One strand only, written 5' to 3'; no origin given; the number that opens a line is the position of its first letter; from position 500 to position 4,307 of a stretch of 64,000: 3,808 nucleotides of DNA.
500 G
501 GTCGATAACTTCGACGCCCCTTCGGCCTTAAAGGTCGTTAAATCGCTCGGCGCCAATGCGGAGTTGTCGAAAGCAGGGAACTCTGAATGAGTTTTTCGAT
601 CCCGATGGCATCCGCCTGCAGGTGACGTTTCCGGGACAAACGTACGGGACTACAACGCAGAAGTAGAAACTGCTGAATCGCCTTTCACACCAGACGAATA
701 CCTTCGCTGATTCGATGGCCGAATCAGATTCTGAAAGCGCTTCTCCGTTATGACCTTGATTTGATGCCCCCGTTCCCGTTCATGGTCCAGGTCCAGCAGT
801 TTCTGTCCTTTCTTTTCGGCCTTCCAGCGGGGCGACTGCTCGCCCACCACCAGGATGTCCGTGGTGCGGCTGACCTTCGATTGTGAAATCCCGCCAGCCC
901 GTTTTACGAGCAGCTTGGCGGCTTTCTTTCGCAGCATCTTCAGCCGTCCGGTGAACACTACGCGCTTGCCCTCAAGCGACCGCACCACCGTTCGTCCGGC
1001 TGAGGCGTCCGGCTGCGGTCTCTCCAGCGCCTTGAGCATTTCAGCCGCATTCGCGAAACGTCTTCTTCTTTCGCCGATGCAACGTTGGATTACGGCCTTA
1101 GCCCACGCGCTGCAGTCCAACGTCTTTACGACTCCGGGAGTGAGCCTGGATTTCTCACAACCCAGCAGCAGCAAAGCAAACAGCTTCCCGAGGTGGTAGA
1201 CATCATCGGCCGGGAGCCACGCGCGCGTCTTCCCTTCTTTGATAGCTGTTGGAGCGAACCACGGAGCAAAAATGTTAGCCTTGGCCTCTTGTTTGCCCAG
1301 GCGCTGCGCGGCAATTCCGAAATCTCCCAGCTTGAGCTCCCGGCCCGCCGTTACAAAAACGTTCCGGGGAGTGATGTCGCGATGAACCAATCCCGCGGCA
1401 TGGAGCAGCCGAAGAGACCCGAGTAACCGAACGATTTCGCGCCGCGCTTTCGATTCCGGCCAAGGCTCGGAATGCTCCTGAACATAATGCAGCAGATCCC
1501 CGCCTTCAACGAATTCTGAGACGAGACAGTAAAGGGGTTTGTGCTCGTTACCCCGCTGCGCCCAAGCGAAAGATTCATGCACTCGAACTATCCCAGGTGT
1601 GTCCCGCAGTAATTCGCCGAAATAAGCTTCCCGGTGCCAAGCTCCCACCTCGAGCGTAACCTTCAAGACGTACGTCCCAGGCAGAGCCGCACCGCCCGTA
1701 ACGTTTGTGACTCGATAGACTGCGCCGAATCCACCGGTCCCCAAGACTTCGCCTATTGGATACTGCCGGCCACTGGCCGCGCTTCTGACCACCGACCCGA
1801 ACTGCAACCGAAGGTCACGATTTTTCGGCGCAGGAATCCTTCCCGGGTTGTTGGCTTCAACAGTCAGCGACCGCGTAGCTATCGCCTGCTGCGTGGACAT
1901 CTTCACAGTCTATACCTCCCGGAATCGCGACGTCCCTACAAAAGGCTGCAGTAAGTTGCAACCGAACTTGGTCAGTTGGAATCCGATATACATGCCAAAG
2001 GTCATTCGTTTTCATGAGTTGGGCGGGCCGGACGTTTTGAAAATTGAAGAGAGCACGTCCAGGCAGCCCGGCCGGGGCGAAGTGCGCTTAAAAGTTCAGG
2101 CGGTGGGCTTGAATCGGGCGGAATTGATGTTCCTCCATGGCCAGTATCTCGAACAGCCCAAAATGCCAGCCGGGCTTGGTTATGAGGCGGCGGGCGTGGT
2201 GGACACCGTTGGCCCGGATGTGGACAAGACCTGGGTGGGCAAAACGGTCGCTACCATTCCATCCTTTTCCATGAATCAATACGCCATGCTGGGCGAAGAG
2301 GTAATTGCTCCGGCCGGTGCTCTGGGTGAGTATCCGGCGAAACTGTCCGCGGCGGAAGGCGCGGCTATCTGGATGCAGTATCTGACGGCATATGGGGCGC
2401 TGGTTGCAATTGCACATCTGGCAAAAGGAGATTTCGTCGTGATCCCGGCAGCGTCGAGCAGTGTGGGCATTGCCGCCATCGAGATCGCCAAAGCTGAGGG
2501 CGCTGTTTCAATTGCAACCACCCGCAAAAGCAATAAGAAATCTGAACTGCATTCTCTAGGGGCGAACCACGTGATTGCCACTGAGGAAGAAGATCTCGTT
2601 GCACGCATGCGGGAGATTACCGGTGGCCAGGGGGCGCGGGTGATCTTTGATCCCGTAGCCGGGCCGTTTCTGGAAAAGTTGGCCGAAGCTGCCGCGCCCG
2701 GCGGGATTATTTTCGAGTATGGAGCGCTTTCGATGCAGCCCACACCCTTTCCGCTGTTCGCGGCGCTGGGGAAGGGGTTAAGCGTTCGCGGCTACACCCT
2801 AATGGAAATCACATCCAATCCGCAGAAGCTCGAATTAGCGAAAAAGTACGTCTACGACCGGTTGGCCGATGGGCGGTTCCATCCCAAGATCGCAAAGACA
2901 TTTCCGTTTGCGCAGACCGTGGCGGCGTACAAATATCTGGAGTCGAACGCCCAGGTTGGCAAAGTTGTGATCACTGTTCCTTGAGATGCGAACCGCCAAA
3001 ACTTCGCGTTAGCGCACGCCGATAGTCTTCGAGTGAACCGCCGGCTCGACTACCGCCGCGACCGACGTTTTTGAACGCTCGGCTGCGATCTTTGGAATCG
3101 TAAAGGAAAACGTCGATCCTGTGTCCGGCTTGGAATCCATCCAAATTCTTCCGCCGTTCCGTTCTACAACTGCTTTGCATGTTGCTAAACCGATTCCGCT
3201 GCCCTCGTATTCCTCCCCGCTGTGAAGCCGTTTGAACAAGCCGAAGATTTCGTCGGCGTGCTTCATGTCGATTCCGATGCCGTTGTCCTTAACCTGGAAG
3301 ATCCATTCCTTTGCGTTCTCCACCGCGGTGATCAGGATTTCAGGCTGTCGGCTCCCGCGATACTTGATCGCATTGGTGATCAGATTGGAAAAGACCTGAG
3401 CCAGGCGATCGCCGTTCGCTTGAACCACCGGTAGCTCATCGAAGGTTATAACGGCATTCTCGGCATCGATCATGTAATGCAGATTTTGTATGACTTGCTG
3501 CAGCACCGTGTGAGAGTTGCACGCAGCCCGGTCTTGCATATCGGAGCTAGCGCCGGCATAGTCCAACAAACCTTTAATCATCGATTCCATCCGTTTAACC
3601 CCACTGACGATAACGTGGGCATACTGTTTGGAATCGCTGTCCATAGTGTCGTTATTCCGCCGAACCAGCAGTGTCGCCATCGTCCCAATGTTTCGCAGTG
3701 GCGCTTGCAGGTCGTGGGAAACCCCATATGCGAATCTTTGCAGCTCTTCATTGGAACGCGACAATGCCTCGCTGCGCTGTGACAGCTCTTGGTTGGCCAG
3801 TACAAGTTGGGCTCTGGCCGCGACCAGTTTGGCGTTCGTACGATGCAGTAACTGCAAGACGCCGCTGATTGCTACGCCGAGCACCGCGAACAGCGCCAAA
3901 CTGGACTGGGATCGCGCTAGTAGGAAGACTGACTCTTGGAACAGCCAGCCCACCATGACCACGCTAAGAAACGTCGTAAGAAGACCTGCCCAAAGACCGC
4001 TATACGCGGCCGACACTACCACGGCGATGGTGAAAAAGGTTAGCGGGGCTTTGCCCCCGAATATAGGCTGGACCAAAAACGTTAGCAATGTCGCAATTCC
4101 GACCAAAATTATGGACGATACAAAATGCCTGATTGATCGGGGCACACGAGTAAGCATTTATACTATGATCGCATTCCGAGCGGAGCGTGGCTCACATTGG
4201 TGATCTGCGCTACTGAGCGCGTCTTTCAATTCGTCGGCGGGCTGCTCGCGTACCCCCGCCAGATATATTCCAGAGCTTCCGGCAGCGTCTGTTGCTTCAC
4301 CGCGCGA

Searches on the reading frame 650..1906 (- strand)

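Call 69: search_protein_families(library=pfam, proteins=[window:650-1906:-], max_evalue=0.00001)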
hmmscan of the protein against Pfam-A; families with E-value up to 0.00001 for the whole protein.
window:650-1906:- (418 aa): 3 families
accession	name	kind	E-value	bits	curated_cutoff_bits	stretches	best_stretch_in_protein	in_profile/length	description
PF00069.31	Pkinase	-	4.9e-23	82.3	31.7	1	51-251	3-195/263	Protein kinase domain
PF07714.23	PK_Tyr_Ser-Thr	-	6.2e-17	62.2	23.1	1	52-240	4-191/258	Protein tyrosine and serine/threonine kinase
PF06293.20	Kdo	-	6.8e-06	26.1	21.3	0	128-207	94-177/207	Lipopolysaccharide kinase (Kdo/WaaP) family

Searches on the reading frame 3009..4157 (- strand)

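Call 69: search_protein_families(library=pfam, proteins=[window:3009-4157:-], max_evalue=0.00001)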
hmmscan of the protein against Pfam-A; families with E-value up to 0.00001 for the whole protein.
window:3009-4157:- (382 aa): 3 families
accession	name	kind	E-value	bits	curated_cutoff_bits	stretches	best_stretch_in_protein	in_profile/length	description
PF02518.31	HATPase_c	-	5.2e-26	91.7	26.4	1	249-356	3-109/111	Histidine kinase-, DNA gyrase B-, and HSP90-like ATPase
PF00512.31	HisKA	-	5e-10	39.7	26.9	1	139-201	2-61/66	His Kinase A (phospho-acceptor) domain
PF13493.11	DUF4118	-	3.4e-09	36.9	28.4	1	14-108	3-101/107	Domain of unknown function (DUF4118)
